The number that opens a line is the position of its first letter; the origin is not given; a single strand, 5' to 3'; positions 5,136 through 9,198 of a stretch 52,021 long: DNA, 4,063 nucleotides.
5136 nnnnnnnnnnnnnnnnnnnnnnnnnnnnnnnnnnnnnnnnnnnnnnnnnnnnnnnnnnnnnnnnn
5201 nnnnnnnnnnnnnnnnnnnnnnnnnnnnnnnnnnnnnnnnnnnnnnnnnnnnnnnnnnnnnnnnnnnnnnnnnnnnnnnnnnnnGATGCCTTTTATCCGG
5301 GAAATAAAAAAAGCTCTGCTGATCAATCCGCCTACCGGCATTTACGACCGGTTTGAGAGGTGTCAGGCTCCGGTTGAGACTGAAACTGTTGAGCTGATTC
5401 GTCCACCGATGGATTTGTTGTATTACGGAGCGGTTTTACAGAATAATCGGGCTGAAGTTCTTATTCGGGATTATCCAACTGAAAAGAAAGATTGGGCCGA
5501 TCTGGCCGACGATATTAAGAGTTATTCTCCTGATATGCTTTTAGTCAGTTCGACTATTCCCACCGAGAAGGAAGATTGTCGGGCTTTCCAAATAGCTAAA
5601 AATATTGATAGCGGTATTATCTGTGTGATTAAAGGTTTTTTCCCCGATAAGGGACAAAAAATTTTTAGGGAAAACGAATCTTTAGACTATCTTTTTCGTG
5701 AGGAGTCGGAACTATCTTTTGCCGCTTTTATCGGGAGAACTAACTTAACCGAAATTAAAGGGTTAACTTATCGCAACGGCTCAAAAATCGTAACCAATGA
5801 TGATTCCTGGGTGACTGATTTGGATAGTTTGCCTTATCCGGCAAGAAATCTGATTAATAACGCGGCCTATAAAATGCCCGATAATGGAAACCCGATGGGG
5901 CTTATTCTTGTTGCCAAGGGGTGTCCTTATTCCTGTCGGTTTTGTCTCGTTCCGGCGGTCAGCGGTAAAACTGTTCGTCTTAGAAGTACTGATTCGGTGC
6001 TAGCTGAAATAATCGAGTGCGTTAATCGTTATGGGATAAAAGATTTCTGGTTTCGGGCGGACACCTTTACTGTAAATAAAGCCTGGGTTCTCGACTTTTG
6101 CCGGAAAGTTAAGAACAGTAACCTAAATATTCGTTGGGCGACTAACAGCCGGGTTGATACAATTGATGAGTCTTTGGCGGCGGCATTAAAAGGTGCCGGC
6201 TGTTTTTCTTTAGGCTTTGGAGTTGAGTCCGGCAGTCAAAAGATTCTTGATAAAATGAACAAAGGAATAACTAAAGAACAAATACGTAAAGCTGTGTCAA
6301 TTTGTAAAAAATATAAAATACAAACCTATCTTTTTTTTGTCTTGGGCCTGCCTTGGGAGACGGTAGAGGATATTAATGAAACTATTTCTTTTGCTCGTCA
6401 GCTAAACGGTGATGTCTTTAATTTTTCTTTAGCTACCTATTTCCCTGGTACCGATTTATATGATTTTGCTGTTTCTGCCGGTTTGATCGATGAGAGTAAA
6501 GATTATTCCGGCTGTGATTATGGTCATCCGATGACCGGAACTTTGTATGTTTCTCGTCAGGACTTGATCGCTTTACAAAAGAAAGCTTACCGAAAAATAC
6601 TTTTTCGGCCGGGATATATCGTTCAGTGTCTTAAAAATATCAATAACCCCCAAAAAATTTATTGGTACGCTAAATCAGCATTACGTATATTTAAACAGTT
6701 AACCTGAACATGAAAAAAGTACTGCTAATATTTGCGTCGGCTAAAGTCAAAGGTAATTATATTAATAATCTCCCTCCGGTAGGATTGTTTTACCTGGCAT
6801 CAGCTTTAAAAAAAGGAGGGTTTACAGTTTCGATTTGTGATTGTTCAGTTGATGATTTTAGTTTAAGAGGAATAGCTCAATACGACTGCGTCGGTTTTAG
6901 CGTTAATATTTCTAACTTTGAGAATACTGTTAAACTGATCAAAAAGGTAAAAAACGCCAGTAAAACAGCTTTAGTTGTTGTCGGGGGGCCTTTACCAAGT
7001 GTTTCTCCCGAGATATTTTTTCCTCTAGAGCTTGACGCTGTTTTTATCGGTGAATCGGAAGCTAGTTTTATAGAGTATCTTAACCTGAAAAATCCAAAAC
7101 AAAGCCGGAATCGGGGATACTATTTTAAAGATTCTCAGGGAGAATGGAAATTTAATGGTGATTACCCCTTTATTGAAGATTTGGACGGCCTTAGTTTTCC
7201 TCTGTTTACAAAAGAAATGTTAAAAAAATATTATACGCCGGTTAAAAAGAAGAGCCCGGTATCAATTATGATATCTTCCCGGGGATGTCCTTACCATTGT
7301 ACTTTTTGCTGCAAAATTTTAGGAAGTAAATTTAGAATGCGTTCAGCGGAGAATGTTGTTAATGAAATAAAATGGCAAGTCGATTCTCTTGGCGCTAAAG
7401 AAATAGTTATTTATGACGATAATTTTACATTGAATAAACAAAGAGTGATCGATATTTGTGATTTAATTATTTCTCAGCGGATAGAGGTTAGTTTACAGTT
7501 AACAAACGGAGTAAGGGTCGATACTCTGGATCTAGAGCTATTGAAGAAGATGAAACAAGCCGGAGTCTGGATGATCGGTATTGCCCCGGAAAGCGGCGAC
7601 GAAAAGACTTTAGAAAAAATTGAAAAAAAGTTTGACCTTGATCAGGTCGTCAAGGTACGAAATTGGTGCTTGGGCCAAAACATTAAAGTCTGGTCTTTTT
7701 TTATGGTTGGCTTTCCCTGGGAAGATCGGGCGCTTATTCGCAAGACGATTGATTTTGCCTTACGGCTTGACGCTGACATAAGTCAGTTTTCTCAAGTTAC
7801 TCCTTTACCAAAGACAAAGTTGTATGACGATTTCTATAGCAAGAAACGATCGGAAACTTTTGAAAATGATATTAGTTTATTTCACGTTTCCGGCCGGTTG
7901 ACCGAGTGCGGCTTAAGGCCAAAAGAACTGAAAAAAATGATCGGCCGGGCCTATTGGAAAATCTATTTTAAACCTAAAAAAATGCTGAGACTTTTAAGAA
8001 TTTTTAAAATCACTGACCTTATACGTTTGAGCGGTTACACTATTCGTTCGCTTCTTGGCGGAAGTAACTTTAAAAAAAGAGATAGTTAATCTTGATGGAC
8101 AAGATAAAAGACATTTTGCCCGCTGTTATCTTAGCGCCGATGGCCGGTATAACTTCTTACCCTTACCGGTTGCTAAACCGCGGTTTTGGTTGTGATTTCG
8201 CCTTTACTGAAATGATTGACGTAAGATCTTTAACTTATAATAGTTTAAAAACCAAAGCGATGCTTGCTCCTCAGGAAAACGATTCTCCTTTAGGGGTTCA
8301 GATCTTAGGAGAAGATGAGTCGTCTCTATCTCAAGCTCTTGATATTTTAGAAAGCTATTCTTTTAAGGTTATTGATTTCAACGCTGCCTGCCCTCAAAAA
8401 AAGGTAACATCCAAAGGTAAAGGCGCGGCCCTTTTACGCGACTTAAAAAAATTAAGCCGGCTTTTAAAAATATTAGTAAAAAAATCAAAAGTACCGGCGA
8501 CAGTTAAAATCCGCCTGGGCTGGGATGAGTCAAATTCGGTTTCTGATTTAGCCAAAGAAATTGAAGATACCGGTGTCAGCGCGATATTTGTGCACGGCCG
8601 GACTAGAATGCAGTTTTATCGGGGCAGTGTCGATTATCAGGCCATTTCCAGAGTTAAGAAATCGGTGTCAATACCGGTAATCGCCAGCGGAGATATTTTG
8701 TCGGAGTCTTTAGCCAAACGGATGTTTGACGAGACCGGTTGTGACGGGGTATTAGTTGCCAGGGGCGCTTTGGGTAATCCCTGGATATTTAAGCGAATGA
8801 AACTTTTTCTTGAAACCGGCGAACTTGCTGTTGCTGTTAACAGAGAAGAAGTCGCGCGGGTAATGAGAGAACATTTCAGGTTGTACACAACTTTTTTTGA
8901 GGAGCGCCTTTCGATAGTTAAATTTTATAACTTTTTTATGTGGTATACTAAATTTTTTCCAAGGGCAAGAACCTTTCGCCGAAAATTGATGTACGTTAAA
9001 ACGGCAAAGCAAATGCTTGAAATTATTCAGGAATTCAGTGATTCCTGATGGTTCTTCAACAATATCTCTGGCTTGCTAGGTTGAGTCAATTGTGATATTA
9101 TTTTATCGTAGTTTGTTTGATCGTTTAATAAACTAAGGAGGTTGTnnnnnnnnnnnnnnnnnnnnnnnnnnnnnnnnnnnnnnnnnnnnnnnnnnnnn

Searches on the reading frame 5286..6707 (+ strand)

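Call 67: search_protein_families(library=pfam, proteins=[window:5286-6707:+], max_evalue=0.00001)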
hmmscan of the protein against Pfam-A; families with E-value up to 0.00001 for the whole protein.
window:5286-6707:+ (473 aa): 1 family
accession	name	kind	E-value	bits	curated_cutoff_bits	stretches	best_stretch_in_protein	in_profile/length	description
PF04055.27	Radical_SAM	-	5e-24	85.8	29.5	1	209-370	3-166/166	Radical SAM superfamily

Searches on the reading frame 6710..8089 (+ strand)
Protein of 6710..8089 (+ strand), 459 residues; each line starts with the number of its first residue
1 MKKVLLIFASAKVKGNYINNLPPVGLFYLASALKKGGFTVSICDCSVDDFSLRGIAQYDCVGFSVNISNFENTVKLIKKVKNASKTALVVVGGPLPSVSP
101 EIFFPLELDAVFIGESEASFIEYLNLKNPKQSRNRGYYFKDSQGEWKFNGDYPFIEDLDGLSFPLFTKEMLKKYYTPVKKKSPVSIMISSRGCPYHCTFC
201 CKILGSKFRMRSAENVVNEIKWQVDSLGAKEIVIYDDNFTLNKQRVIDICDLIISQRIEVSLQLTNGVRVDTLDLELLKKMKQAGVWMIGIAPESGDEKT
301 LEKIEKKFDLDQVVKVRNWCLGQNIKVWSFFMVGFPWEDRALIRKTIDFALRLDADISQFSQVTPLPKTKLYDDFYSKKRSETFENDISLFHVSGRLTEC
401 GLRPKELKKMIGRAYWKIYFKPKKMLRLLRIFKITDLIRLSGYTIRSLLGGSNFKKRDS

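Call 67: search_protein_families(library=pfam, proteins=[window:6710-8089:+], max_evalue=0.00001)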
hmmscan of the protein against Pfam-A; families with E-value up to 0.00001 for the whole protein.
window:6710-8089:+ (459 aa): 2 families
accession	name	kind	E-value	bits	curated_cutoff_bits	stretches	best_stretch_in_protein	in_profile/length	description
PF04055.27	Radical_SAM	-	1.1e-21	78.1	29.5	1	187-350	1-166/166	Radical SAM superfamily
PF02310.24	B12-binding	-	1.3e-16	60.9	32.1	1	19-121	10-118/121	B12 binding domain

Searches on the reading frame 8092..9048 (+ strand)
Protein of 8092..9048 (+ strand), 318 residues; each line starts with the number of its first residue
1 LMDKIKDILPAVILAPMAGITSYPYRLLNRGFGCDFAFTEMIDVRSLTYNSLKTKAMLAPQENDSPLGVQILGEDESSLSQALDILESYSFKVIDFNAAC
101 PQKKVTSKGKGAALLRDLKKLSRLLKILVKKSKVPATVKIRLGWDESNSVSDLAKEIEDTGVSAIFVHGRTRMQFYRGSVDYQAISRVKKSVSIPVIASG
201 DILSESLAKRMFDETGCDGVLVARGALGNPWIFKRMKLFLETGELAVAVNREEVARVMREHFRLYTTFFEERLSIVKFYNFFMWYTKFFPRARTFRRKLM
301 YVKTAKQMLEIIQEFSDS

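Call 67: search_protein_families(library=pfam, proteins=[window:8092-9048:+], max_evalue=0.00001)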
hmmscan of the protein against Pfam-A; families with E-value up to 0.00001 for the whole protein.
window:8092-9048:+ (318 aa): 1 family
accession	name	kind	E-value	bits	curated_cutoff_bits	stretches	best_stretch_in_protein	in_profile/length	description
PF01207.24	Dus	-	2e-76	257.5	20.4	1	13-313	1-303/311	Dihydrouridine synthase (Dus)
